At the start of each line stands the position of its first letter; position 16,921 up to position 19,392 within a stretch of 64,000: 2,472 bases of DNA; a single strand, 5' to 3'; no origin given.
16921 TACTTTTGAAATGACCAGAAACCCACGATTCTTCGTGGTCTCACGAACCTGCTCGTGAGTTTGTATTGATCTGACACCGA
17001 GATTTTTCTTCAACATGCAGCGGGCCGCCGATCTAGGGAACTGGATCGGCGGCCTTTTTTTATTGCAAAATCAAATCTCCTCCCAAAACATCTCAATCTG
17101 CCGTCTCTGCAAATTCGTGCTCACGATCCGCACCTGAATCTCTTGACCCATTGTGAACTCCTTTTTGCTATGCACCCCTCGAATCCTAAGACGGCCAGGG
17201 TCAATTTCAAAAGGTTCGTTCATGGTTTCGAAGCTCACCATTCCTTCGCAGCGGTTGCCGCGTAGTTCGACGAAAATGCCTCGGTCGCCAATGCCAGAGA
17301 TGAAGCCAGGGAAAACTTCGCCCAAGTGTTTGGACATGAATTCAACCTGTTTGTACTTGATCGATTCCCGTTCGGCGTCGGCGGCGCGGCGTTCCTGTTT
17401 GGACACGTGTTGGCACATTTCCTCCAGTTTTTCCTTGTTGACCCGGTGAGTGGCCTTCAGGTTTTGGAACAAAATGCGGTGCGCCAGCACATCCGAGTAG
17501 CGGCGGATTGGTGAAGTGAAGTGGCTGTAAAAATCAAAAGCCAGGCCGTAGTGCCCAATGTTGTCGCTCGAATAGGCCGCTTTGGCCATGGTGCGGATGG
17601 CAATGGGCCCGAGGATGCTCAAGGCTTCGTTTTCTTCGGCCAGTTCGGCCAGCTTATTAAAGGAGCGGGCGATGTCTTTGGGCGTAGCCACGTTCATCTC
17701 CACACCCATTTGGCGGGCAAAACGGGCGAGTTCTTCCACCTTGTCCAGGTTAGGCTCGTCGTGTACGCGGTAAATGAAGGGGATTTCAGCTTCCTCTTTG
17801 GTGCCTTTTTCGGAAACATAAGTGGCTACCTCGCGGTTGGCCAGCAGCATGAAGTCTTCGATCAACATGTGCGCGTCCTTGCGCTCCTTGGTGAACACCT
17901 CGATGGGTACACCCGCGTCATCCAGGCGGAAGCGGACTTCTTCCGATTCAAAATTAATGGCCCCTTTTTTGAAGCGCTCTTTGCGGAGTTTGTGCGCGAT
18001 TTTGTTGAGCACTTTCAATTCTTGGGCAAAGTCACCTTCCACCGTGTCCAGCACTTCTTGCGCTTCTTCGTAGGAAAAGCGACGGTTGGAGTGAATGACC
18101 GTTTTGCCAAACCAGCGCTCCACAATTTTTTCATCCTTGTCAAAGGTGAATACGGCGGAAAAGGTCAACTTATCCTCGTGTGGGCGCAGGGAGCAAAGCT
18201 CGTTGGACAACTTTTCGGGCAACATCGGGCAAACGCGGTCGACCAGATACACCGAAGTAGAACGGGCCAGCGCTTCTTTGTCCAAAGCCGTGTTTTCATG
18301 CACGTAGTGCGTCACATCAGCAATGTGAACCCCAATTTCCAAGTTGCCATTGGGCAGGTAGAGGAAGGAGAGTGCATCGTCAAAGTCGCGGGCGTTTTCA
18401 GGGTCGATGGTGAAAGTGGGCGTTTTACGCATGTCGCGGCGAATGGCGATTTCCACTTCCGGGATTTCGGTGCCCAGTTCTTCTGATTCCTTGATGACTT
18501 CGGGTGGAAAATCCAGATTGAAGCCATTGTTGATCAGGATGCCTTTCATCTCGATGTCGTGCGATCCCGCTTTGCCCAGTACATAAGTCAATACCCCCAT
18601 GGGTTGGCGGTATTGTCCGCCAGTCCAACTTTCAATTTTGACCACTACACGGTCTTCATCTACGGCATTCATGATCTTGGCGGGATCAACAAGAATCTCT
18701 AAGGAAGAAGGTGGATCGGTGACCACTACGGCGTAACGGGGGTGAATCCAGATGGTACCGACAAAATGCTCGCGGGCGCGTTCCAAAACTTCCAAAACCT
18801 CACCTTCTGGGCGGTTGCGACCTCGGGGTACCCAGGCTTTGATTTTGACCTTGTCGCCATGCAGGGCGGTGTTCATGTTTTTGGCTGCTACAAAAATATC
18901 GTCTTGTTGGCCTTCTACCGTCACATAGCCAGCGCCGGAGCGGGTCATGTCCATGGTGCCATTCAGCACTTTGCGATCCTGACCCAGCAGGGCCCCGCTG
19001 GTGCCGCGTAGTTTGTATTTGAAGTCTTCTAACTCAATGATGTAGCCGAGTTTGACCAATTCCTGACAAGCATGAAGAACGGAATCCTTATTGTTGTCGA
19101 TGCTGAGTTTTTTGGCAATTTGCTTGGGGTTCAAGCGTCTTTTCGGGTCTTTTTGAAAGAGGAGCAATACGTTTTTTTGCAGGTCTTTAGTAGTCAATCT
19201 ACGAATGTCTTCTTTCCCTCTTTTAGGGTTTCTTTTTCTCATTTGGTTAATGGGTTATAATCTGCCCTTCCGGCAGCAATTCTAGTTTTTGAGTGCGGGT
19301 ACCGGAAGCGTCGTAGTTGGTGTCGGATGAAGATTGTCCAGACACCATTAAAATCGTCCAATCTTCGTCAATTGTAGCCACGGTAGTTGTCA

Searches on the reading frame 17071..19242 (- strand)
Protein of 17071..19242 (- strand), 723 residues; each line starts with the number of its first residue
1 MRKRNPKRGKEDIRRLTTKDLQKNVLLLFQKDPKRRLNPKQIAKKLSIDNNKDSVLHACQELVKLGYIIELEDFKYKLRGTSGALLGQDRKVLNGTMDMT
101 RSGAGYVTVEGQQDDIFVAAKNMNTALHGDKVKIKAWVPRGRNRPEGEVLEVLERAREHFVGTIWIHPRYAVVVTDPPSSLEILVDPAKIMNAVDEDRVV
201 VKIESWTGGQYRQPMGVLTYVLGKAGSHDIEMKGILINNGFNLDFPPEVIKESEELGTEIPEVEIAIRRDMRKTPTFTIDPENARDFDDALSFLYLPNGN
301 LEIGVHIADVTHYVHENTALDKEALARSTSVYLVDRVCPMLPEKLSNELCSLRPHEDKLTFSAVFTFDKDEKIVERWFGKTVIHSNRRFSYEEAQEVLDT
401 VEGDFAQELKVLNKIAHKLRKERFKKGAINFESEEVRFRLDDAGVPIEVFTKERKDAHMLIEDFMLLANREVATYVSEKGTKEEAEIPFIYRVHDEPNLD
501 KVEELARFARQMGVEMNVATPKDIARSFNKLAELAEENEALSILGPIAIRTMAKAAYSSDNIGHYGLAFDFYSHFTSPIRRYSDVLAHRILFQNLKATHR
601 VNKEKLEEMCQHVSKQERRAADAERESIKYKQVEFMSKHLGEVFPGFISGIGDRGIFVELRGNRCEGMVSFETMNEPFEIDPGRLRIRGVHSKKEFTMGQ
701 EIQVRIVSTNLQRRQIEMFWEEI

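Call 63: search_protein_families(library=pfam, proteins=[window:17071-19242:-], max_evalue=0.00001)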
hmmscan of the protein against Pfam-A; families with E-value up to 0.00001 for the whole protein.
window:17071-19242:- (723 aa): 4 families
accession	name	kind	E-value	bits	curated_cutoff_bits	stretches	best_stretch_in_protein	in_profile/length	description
PF00773.25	RNB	-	1.9e-110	369.6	29.3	1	268-595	1-324/326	RNB domain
PF17876.7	CSD2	-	4.4e-20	72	26.2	2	172-246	2-74/74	Cold shock domain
PF08206.17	OB_RNB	-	1.4e-15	57.1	24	1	95-152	1-58/58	Ribonuclease B OB domain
PF17849.7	OB_Dis3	-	5.9e-07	29.9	22.8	1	182-240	24-77/77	Dis3-like cold-shock domain 2 (CSD2)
